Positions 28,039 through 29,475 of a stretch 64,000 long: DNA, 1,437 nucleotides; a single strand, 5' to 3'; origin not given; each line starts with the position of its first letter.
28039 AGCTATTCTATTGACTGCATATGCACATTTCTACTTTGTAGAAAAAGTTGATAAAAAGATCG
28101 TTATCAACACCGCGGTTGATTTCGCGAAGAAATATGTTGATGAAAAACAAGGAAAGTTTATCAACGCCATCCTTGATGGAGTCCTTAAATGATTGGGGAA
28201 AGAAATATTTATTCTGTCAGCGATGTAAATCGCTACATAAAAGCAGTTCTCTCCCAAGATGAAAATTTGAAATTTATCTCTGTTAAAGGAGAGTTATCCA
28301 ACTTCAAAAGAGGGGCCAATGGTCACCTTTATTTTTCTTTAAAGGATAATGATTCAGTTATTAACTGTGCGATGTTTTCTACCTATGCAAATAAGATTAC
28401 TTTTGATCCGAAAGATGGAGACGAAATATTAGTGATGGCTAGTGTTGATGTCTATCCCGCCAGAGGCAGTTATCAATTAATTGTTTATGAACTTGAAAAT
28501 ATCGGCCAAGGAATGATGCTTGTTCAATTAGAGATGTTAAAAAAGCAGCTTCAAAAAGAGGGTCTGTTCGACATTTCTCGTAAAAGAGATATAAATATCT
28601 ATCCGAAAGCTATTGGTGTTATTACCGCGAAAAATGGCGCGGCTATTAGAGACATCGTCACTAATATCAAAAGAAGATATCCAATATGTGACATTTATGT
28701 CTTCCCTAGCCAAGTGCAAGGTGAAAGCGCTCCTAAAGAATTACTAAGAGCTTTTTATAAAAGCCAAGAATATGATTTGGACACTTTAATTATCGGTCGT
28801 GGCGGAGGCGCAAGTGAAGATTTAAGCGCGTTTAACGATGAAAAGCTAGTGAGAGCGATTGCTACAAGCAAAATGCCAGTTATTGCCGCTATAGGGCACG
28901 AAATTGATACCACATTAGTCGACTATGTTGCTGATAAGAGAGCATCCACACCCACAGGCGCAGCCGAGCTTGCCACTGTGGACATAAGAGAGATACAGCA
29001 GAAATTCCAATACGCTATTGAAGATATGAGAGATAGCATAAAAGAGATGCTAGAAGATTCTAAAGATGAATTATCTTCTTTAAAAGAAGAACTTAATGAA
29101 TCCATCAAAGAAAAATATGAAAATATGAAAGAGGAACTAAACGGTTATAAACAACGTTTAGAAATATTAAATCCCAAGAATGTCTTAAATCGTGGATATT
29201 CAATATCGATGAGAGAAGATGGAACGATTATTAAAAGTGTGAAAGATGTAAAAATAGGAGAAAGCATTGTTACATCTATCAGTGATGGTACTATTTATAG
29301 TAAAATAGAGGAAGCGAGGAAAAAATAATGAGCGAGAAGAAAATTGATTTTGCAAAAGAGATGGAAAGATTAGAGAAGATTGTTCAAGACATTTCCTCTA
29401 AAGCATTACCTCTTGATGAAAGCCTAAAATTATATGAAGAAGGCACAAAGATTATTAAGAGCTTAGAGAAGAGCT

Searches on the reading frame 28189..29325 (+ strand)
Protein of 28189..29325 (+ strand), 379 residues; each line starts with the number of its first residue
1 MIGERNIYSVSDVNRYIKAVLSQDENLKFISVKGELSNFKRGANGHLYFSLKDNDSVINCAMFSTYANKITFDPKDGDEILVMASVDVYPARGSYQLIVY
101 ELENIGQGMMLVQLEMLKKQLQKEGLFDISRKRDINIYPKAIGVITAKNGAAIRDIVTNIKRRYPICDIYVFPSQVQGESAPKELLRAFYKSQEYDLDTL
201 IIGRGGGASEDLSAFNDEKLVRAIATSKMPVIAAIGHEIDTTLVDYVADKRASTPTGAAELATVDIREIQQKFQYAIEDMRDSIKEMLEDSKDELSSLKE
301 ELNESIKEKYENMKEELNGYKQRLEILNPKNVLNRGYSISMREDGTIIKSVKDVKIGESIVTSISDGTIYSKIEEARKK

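Call 89: search_protein_families(library=pfam, proteins=[window:28189-29325:+], max_evalue=1e-8)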
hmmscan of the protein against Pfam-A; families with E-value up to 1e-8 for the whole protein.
window:28189-29325:+ (379 aa): 3 families
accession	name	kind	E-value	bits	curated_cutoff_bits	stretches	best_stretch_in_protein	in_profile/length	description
PF02601.20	Exonuc_VII_L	-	1.1e-83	281.7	35.9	2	126-324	1-199/315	Exonuclease VII, large subunit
PF13742.12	tRNA_anti_2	-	1.5e-29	102.5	27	1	8-102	1-94/95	OB-fold nucleic acid binding domain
PF01336.31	tRNA_anti-codon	-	7.3e-10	39.1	27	1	30-104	1-74/75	OB-fold nucleic acid binding domain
